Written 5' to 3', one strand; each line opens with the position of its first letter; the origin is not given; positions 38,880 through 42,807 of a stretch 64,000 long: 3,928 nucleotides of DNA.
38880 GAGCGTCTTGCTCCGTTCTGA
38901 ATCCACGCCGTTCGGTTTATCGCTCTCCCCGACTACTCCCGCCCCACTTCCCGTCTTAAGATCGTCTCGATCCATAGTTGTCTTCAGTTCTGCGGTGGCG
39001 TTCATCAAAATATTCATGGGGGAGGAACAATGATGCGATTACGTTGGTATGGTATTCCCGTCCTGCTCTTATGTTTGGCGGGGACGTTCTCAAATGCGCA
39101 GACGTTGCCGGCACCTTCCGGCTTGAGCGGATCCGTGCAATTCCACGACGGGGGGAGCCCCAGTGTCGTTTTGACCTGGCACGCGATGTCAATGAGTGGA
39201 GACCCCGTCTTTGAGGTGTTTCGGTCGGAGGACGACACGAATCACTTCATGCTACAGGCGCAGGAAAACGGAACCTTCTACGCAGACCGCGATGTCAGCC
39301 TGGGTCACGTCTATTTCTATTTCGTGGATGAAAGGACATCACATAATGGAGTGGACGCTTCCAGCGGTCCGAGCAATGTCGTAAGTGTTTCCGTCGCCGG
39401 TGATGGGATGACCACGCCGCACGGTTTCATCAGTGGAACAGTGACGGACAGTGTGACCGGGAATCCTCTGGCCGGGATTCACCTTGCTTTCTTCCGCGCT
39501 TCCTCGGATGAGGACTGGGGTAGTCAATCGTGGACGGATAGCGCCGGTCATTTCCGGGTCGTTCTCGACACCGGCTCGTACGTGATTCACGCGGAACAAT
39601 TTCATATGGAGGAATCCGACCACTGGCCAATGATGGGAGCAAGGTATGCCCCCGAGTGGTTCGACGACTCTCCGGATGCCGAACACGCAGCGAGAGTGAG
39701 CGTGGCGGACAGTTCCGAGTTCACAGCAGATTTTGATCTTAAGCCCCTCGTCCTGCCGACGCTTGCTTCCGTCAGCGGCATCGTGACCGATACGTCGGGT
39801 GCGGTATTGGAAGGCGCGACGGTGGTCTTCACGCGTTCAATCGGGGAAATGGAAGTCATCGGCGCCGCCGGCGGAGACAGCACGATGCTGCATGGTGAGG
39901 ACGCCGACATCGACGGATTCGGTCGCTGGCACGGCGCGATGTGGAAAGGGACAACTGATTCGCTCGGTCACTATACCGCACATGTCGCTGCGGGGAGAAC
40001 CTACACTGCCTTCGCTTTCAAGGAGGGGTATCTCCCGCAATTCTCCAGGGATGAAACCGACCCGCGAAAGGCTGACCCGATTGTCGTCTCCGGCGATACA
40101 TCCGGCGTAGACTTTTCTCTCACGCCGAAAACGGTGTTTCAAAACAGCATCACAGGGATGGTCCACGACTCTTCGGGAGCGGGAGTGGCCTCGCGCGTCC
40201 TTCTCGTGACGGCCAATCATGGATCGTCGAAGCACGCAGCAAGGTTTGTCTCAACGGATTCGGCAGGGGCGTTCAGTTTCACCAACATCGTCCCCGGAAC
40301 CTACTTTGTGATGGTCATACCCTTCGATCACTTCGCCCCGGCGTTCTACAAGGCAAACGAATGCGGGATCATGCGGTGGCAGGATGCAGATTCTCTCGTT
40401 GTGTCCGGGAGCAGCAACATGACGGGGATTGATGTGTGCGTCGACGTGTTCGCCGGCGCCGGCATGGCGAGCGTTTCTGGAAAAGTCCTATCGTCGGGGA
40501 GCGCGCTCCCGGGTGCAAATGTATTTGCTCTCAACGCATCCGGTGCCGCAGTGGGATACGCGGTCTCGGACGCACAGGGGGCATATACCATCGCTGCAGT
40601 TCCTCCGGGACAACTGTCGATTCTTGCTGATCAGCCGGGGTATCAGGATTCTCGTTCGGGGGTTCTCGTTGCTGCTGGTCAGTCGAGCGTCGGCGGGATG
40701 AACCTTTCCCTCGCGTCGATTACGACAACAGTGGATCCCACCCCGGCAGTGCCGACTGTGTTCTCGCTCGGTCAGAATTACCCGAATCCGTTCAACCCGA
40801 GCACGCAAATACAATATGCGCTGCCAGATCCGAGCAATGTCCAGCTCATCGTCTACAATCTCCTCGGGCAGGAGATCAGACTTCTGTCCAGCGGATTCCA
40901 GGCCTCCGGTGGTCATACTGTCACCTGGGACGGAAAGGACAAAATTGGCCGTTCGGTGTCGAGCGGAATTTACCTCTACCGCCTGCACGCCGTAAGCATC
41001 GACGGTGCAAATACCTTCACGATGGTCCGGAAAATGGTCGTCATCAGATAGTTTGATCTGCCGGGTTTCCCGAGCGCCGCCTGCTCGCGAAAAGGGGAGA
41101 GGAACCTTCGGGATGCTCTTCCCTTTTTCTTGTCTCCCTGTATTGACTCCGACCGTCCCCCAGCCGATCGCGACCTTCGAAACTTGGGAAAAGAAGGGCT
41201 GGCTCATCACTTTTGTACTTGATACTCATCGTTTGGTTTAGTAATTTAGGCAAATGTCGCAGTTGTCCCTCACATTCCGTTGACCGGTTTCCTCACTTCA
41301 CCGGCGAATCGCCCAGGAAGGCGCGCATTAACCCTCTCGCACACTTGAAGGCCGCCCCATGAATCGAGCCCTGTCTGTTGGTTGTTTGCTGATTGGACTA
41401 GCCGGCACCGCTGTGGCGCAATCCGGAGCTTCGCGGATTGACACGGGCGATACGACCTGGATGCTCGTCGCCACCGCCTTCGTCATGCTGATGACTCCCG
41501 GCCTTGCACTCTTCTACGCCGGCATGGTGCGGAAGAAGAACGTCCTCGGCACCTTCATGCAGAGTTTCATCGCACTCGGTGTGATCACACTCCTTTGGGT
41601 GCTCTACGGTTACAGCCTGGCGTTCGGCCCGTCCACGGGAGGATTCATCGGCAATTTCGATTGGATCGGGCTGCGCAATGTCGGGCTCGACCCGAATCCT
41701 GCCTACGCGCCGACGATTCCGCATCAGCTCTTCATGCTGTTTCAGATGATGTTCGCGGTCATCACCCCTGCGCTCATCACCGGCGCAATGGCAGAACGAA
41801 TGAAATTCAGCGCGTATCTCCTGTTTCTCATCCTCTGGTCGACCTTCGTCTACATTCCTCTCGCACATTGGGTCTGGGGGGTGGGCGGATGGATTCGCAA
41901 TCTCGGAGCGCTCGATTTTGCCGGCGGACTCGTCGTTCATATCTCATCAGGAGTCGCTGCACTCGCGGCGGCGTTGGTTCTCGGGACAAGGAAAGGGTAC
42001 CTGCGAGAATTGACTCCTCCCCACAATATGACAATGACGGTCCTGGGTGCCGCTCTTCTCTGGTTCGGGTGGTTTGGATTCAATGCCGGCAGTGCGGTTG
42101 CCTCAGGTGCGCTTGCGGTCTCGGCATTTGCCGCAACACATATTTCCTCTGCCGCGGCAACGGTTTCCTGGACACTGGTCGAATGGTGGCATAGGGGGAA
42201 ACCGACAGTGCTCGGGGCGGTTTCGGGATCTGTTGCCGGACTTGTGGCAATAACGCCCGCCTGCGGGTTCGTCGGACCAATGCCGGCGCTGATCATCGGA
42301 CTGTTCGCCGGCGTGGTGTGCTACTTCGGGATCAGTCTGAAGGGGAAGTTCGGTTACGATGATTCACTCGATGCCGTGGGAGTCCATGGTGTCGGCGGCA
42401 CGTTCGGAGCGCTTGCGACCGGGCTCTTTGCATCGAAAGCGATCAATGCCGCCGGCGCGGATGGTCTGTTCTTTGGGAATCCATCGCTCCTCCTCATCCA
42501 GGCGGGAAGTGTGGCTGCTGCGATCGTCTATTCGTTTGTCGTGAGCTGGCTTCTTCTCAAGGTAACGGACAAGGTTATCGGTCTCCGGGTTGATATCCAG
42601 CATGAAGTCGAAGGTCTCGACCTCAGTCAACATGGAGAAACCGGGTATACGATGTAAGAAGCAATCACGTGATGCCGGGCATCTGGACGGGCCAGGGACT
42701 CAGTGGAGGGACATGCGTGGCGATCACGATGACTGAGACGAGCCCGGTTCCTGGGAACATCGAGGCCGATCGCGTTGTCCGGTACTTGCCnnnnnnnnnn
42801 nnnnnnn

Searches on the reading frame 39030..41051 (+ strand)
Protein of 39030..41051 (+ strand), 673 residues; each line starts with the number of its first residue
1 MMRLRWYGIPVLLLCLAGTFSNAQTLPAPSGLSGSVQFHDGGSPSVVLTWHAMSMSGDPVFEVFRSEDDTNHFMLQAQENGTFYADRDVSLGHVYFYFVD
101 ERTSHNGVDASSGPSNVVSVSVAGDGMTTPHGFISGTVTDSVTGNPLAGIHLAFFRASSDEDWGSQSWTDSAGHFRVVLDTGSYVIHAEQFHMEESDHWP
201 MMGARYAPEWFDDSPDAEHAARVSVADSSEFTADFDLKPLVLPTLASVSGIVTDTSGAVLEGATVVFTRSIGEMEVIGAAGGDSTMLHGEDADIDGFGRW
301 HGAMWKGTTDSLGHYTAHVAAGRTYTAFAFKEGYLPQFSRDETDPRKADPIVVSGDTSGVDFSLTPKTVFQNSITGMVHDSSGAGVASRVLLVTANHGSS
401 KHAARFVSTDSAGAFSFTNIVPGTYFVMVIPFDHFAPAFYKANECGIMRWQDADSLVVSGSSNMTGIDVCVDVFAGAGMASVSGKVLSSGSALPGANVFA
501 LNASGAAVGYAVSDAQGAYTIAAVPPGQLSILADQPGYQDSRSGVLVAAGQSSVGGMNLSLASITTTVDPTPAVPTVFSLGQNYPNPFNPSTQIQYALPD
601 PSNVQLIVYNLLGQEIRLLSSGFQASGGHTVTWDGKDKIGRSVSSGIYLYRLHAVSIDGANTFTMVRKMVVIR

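Call 71: search_protein_families(library=pfam, proteins=[window:39030-41051:+], max_evalue=0.00001)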
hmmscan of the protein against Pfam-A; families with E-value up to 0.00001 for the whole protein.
window:39030-41051:+ (673 aa): 6 families
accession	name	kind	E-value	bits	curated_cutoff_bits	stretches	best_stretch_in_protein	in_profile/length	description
PF13620.12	CarboxypepD_reg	-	1.3e-38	131.6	32.3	3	481-554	1-76/82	Carboxypeptidase regulatory-like domain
PF13715.12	CarbopepD_reg_2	-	1.9e-13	50.7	32.2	0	482-552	1-69/88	CarboxypepD_reg-like domain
PF13860.13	FlgD_ig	-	1.1e-09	38.5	27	1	592-654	12-75/79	FlgD Ig-like domain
PF17210.9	SdrD_B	-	1.8e-07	31.7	29.7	0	379-434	17-69/112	SdrD B-like domain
PF17802.7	SpaA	-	3.3e-07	30.8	23.1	0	405-427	34-56/91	Prealbumin-like fold domain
PF14686.12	fn3_3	-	8.3e-06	25.9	24.4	0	400-427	22-49/75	Polysaccharide lyase family 4, domain II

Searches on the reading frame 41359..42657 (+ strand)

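Call 71: search_protein_families(library=pfam, proteins=[window:41359-42657:+], max_evalue=0.00001)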
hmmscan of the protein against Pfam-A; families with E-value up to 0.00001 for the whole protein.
window:41359-42657:+ (432 aa): 1 family
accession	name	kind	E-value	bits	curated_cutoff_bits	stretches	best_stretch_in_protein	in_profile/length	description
PF00909.26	Ammonium_transp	-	1.1e-134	449.6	23.2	1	34-430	2-399/399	Ammonium Transporter Family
